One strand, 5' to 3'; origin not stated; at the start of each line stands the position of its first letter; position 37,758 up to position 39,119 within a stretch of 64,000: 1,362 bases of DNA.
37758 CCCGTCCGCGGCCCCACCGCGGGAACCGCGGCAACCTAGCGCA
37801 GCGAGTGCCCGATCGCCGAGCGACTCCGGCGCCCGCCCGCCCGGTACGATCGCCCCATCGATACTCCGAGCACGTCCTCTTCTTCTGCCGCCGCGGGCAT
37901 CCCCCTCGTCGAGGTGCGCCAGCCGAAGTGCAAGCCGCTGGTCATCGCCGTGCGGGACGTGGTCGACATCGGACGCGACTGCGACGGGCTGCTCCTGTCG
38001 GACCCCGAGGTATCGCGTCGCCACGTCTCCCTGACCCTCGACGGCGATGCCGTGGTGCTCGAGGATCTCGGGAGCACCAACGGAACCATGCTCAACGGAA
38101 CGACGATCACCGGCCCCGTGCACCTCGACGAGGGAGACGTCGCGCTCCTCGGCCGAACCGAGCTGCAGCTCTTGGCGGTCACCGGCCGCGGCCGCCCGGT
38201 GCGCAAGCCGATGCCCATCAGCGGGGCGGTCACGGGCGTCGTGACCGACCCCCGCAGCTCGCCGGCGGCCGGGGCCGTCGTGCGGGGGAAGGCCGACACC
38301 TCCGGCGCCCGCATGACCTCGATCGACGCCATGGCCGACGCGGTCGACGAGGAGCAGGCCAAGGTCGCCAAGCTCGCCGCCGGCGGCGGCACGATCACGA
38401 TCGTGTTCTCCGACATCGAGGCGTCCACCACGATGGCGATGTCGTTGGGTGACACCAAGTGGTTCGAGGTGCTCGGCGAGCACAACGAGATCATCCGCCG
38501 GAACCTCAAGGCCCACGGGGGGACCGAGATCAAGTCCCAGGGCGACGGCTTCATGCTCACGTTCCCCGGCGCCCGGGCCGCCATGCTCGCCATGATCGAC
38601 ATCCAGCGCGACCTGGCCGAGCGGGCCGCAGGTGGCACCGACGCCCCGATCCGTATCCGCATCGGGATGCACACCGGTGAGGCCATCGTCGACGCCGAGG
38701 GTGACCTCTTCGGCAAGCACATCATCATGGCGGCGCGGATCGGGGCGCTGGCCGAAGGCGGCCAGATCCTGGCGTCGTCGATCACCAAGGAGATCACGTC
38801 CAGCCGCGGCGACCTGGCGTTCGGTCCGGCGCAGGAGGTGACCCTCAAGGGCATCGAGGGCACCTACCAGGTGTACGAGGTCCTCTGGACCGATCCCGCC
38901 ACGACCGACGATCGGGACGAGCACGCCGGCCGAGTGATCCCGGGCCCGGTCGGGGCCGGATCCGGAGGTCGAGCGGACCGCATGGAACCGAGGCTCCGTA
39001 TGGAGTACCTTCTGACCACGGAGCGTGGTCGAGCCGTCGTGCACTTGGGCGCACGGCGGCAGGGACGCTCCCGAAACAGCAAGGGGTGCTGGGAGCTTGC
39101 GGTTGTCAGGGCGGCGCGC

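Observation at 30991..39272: Compact Ser/Thr-kinase - FHA - dual cyclase - STAND signalling island next to a VWA-containing giant surface protein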

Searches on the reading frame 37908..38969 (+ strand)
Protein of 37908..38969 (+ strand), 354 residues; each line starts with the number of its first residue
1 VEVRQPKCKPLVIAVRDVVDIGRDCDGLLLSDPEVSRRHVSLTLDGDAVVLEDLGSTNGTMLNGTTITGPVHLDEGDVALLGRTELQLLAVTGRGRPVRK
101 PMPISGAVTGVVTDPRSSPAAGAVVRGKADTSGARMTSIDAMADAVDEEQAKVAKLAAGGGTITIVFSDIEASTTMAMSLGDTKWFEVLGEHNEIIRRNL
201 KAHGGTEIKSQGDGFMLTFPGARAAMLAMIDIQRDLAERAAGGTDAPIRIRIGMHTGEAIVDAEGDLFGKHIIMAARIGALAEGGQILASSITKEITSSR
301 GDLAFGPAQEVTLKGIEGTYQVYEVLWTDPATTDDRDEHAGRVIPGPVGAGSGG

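Call 11: find_homologous_proteins(query=window:37908-38969:+)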
Query seq(354 aa) (354 aa): 1095 proteins with E <= 0.001 among 8000 candidates; the best 120 are listed.
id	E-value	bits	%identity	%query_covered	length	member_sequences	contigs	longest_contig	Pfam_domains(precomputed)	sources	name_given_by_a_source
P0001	9.7e-212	720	100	95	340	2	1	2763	PF00498.32,PF16697.11,PF00211.26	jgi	jgi:adenylate cyclase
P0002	9.9e-191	651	92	93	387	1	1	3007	PF00498.32,PF16697.11,PF00211.26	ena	-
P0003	2.5e-182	624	89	93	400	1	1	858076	PF00498.32,PF16697.11,PF00211.26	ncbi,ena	-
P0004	2.9e-158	544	77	94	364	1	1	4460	PF00498.32,PF16697.11,PF00211.26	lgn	-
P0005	4.3e-155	534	77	93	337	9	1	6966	PF00498.32,PF16697.11,PF00211.26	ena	-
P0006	1.3e-153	529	76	94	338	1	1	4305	PF00498.32,PF16697.11,PF00211.26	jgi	jgi:class 3 adenylate cyclase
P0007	4.2e-153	528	76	93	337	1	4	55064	PF00498.32,PF16697.11,PF00211.26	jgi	jgi:class 3 adenylate cyclase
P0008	6.9e-153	527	76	93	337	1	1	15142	PF00498.32,PF16697.11,PF00211.26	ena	-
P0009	1.0e-150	520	73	93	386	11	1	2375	PF00498.32,PF16697.11,PF00211.26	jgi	-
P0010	8.5e-146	503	73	93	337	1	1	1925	PF00498.32,PF16697.11,PF00211.26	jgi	jgi:adenylate cyclase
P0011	8.9e-146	503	73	92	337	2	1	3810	PF00498.32,PF16697.11,PF00211.26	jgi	jgi:adenylate cyclase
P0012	8.1e-145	500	71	94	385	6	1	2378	PF00498.32,PF16697.11,PF00211.26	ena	-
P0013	9.3e-144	497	72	93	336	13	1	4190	PF00498.32,PF16697.11,PF00211.26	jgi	jgi:adenylate cyclase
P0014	7.4e-143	494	73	92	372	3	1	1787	PF00498.32,PF16697.11,PF00211.26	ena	-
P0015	8.8e-143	494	72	93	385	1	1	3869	PF00498.32,PF16697.11,PF00211.26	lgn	-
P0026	8.3e-120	418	62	94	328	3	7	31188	PF00498.32,PF16697.11,PF00211.26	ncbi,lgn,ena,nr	ncbi:MAG TPA: adenylate/guanylate cyclase domain-containing protein [Acidimicrobiia bacterium]|nr:ad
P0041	1.8e-112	394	60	92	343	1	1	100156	PF00498.32,PF16697.11,PF00211.26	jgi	jgi:class 3 adenylate cyclase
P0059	7.0e-105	369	99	49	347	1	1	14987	PF00211.26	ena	-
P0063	4.3e-102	360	57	93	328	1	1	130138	PF00498.32,PF16697.11,PF00211.26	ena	-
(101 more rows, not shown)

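Call 12: find_encoding_contigs(protein=P0003, flank=10000, max_places=3)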
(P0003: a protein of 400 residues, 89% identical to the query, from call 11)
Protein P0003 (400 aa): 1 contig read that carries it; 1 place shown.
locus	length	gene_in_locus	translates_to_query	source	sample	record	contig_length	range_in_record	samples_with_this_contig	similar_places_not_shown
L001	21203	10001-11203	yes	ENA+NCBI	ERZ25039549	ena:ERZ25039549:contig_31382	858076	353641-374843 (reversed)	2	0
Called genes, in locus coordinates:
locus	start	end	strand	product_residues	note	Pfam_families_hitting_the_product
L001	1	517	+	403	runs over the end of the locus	PF00041:fn3 (faint), PF00089:Trypsin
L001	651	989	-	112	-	PF04993:TfoX_N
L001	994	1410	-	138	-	PF01243:PNPOx_N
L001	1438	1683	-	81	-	-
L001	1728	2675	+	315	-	PF00005:ABC_tran, PF13304:AAA_21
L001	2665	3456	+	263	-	PF12679:ABC2_membrane_2, PF12698:ABC2_membrane_3 (weak)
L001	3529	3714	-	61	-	-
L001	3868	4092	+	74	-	PF13459:Fer4_15, PF13370:Fer4_13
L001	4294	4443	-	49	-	-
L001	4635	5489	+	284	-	PF02353:CMAS, PF01135:PCMT (weak), PF13489:Methyltransf_23, PF13847:Methyltransf_31 (weak), PF08241:Methyltransf_11, PF08242:Methyltransf_12, PF13649:Methyltransf_25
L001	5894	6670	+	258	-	PF16670:PI-PLC-C1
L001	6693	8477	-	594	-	-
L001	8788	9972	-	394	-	PF00069:Pkinase, PF07714:PK_Tyr_Ser-Thr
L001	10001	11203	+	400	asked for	PF00498:FHA, PF16697:Yop-YscD_cpl, PF00211:Guanylate_cyc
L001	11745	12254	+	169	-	-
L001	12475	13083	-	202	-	-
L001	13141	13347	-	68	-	-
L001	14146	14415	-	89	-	-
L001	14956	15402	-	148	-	-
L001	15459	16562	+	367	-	-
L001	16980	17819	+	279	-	-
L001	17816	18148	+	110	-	-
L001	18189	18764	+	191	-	PF11716:MDMPI_N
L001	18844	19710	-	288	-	-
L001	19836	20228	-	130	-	PF03625:DUF302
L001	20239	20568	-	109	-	PF00085:Thioredoxin, PF00578:AhpC-TSA (weak), PF08534:Redoxin (weak), PF13098:Thioredoxin_2, PF13905:Thioredoxin_8 (faint)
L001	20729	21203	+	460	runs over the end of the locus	PF03007:WS_DGAT_cat, PF06974:WS_DGAT_C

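Call 13: find_encoding_contigs(protein=P0007, flank=10000, max_places=3)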
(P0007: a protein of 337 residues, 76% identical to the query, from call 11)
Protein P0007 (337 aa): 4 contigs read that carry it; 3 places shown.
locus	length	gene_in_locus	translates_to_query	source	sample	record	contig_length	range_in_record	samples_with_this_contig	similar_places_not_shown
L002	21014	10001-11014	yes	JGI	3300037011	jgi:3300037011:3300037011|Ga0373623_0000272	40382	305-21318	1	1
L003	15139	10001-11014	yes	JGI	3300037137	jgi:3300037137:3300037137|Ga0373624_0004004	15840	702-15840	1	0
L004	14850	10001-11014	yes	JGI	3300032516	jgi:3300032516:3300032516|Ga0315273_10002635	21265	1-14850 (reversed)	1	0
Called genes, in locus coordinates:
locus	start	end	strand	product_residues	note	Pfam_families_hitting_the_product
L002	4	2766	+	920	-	PF00211:Guanylate_cyc, PF00931:NB-ARC (weak), PF25872:HTH_77, PF13424:TPR_12 (faint)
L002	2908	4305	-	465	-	-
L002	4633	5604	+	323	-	PF00478:IMPDH (faint), PF03060:NMO, PF01070:FMN_dh (weak), PF03060:NMO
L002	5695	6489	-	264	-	-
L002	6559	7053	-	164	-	-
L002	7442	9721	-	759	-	PF00069:Pkinase, PF07714:PK_Tyr_Ser-Thr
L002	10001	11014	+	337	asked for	PF16697:Yop-YscD_cpl, PF00498:FHA, PF00211:Guanylate_cyc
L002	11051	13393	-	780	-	PF02687:FtsX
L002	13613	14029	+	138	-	PF00027:cNMP_binding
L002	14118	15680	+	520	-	PF20091:Abhydrolase_10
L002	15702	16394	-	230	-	PF12740:PETase (faint), PF01738:DLH, PF00561:Abhydrolase_1 (weak), PF00326:Peptidase_S9 (faint), PF00756:Esterase (faint), PF08840:BAAT_C (faint)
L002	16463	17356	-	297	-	PF00296:Bac_luciferase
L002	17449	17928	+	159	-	PF02915:Rubrerythrin, PF09537:DUF2383 (faint)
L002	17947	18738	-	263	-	PF01226:Form_Nir_trans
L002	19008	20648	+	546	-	PF00083:Sugar_tr, PF07690:MFS_1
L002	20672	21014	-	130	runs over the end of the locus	PF01850:PIN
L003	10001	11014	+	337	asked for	PF16697:Yop-YscD_cpl, PF00498:FHA, PF00211:Guanylate_cyc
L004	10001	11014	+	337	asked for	PF16697:Yop-YscD_cpl, PF00498:FHA, PF00211:Guanylate_cyc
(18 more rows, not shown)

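Call 20: find_related_loci(query=A1, collection=genome_contigs, flank=10000)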
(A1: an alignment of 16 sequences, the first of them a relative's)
Query A1 (340 aa) in genome_contigs; peptide patterns used: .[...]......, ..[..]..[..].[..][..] (x = any residue, [..] = any of these).
600 stretches matched a pattern (row limit reached: there are more); 575 encode a relative of the query (tblastn E <= 1e-3); the best 80 are kept; 80 distinct loci.
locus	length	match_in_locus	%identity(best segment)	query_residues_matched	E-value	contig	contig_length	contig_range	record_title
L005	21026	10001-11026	87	1-339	0e+0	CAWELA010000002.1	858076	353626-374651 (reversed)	MAG: uncultured Acidimicrobiia bacterium isolate MFD05684.bin.2.108 genome assembly, contig: contig_31382, whole genome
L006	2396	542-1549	73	1-340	5e-164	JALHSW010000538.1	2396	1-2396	MAG: Acidimicrobiia bacterium isolate PFL8 seq_4026268, whole genome shotgun sequence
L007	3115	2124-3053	65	1-327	4e-136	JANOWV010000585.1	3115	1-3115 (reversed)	MAG: Actinomycetes bacterium isolate VAR_35_metabat_335 VAR_35_k141_5449386, whole genome shotgun sequence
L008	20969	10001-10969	62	1-339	3e-125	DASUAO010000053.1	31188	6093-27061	MAG TPA_asm: Acidimicrobiia bacterium isolate SMAG_U2497 k141_92876, whole genome shotgun sequence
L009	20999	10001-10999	53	1-339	2e-104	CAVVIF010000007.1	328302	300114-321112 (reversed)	MAG: uncultured Microthrixaceae bacterium isolate MFD02840.bin.2.310 genome assembly, contig: contig_315, whole genome s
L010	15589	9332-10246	46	1-337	6e-89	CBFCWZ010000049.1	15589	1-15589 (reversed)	MAG TPA_asm: uncultured Ilumatobacteraceae bacterium isolate SRR22297272_metabat2_60 genome assembly, contig: ERZ2565485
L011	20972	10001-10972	47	1-333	6e-86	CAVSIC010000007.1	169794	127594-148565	MAG: uncultured Microthrixaceae bacterium isolate MFD01275.bin.3.280 genome assembly, contig: contig_16263, whole genome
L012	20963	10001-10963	49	1-325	4e-86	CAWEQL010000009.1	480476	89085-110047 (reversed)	MAG: uncultured Acidimicrobiaceae bacterium isolate MFD01721.bin.2.154 genome assembly, contig: contig_28781, whole geno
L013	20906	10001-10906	48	1-329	3e-86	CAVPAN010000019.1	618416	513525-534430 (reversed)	MAG: uncultured Microthrixaceae bacterium isolate MFD09779.bin.2.206 genome assembly, contig: contig_8429, whole genome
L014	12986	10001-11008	48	1-332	3e-85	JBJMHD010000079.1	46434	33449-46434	MAG: Acidimicrobiales bacterium isolate 12C18O_168h_50_P10_coass_bin_6 k141_1111133, whole genome shotgun sequence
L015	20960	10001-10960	47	1-329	2e-85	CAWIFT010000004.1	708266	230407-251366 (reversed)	MAG: uncultured Actinomycetes bacterium isolate MFD01872.bin.1.276 genome assembly, contig: contig_41892, whole genome s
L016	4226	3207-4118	45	9-334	3e-85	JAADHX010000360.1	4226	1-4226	MAG: Actinomycetota bacterium isolate M_MetaBat.222 contig-127_35966, whole genome shotgun sequence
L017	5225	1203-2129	47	1-337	4e-85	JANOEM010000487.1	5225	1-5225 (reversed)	MAG: Actinomycetes bacterium isolate SOY_65_metabat_270 SOY_65_k141_3898883, whole genome shotgun sequence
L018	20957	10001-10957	47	1-325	1e-83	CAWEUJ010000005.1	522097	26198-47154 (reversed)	MAG: uncultured Actinomycetes bacterium isolate MFD01299.bin.2.46 genome assembly, contig: contig_50100, whole genome sh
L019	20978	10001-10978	42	4-338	5e-83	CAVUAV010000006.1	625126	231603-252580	MAG: uncultured Acidimicrobiales bacterium isolate MFD02199.bin.2.7 genome assembly, contig: contig_12272, whole genome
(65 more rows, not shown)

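Call 22: find_encoding_contigs(protein=P0026, flank=10000, max_places=1)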
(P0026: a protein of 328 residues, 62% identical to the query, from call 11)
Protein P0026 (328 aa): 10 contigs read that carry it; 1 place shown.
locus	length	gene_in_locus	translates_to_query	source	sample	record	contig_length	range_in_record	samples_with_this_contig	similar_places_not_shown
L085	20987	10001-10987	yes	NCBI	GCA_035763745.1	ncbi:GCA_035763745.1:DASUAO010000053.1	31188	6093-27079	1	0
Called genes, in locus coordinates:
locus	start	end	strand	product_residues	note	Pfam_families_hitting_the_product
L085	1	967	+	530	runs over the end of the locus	PF00324:AA_permease, PF03845:Spore_permease, PF13520:AA_permease_2, PF18905:DUF5661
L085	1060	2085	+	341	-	PF10589:NADH_4Fe-4S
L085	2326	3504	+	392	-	PF00108:Thiolase_N, PF02803:Thiolase_C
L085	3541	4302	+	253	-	PF00881:Nitroreductase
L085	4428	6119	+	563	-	-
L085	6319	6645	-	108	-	-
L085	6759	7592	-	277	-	-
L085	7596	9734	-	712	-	PF00069:Pkinase, PF07714:PK_Tyr_Ser-Thr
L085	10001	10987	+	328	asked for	PF00498:FHA, PF16697:Yop-YscD_cpl, PF00211:Guanylate_cyc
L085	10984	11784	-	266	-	PF00378:ECH_1, PF16113:ECH_2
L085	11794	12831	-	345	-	PF03403:PAF-AH_p_II, PF07224:Chlorophyllase (weak), PF12146:Hydrolase_4 (weak), PF12740:PETase (weak), PF00326:Peptidase_S9 (faint)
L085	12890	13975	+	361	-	PF00027:cNMP_binding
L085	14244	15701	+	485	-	-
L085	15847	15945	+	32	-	-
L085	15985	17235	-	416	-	PF00109:ketoacyl-synt, PF02801:Ketoacyl-synt_C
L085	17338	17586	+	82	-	-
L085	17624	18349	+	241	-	PF01553:Acyltransferase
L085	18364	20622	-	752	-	PF03176:MMPL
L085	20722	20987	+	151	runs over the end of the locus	PF00027:cNMP_binding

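Call 23: find_encoding_contigs(protein=P0041, flank=10000, max_places=1)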
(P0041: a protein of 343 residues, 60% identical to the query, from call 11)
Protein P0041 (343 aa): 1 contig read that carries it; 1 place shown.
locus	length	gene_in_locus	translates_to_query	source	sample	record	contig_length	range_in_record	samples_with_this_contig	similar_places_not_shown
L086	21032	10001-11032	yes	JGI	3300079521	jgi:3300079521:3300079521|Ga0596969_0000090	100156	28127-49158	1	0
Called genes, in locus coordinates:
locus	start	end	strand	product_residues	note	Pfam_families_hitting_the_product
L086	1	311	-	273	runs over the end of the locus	-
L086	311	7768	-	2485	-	PF19407:DUF5979 (faint), PF24514:SpaA_4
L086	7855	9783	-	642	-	PF00069:Pkinase, PF07714:PK_Tyr_Ser-Thr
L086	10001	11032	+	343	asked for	PF16697:Yop-YscD_cpl, PF00498:FHA, PF00211:Guanylate_cyc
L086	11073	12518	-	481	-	-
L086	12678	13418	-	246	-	PF00023:Ank (faint), PF13637:Ank_4 (faint), PF13606:Ank_3 (faint), PF12796:Ank_2, PF13857:Ank_5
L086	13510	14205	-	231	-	-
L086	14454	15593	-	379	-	PF13177:DNA_pol3_delta2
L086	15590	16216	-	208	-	PF13521:AAA_28, PF02223:Thymidylate_kin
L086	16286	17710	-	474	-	PF05977:MFS_3, PF07690:MFS_1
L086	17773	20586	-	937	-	PF01751:Toprim, PF01131:Topoisom_bac, PF13368:Toprim_C_rpt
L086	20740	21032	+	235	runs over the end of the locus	PF09335:VTT_dom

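Call 24: find_encoding_contigs(protein=P0063, flank=10000, max_places=1)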
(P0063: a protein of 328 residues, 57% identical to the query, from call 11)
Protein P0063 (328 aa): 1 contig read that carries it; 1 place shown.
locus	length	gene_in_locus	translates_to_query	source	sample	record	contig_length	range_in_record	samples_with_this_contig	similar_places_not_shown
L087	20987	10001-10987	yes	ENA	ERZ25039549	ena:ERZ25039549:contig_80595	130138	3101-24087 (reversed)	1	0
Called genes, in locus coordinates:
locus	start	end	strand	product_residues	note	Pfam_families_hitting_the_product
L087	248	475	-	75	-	PF13459:Fer4_15, PF13370:Fer4_13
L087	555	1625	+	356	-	PF00753:Lactamase_B, PF12706:Lactamase_B_2 (weak)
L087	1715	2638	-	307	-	PF00561:Abhydrolase_1, PF12146:Hydrolase_4, PF12697:Abhydrolase_6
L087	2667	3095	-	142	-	PF00027:cNMP_binding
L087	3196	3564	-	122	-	-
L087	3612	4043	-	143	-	-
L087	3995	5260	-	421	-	-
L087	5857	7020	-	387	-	PF11386:VERL (faint)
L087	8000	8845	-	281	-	-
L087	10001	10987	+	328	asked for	PF16697:Yop-YscD_cpl, PF00498:FHA, PF00211:Guanylate_cyc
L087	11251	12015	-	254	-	PF00005:ABC_tran, PF02463:SMC_N (weak), PF13304:AAA_21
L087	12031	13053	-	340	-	PF12704:MacB_PCD, PF02687:FtsX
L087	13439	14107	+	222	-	PF06736:TMEM175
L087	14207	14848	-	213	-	-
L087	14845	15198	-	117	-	-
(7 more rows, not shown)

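Call 30: find_encoding_contigs(protein=P0059, flank=10000, max_places=2)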
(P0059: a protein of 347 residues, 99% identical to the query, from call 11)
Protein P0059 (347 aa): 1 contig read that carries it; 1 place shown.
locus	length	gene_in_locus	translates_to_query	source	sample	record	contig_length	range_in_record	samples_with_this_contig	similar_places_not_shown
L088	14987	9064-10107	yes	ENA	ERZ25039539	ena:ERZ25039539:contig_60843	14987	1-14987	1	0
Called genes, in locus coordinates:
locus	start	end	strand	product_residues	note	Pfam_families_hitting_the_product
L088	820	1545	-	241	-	-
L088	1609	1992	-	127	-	PF00211:Guanylate_cyc (weak)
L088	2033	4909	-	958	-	PF13191:AAA_16, PF13401:AAA_22 (faint)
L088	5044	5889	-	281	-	-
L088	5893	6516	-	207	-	-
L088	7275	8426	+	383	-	-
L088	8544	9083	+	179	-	PF16697:Yop-YscD_cpl, PF00498:FHA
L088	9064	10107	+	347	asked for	PF00211:Guanylate_cyc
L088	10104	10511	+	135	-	-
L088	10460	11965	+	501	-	PF19403:SpaA_2 (weak), PF24514:SpaA_4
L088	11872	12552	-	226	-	-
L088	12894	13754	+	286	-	-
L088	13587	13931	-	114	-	-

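Call 31: find_encoding_contigs(protein=P0001, flank=10000, max_places=2)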
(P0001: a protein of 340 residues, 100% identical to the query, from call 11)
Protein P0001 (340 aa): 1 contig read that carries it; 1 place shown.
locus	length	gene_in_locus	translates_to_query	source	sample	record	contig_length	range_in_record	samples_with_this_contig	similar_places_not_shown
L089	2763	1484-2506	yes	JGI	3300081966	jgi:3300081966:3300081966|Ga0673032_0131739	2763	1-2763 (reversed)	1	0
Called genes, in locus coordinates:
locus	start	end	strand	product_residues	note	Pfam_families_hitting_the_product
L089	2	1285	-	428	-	?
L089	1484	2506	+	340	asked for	PF00498:FHA, PF16697:Yop-YscD_cpl, PF00211:Guanylate_cyc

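Call 86: search_protein_families(library=padloc, proteins=[P0001], max_evalue=0.01)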
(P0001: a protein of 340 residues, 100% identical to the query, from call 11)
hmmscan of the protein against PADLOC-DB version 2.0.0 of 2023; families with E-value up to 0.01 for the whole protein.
P0001 (340 aa): 2 families
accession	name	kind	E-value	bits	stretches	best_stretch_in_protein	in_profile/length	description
PDLC00734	PycC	-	8.7e-06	23.1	1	159-264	188-298/374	Pycsar cyclase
PDLC02367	PycC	-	0.0024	15.3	1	161-227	44-117/226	-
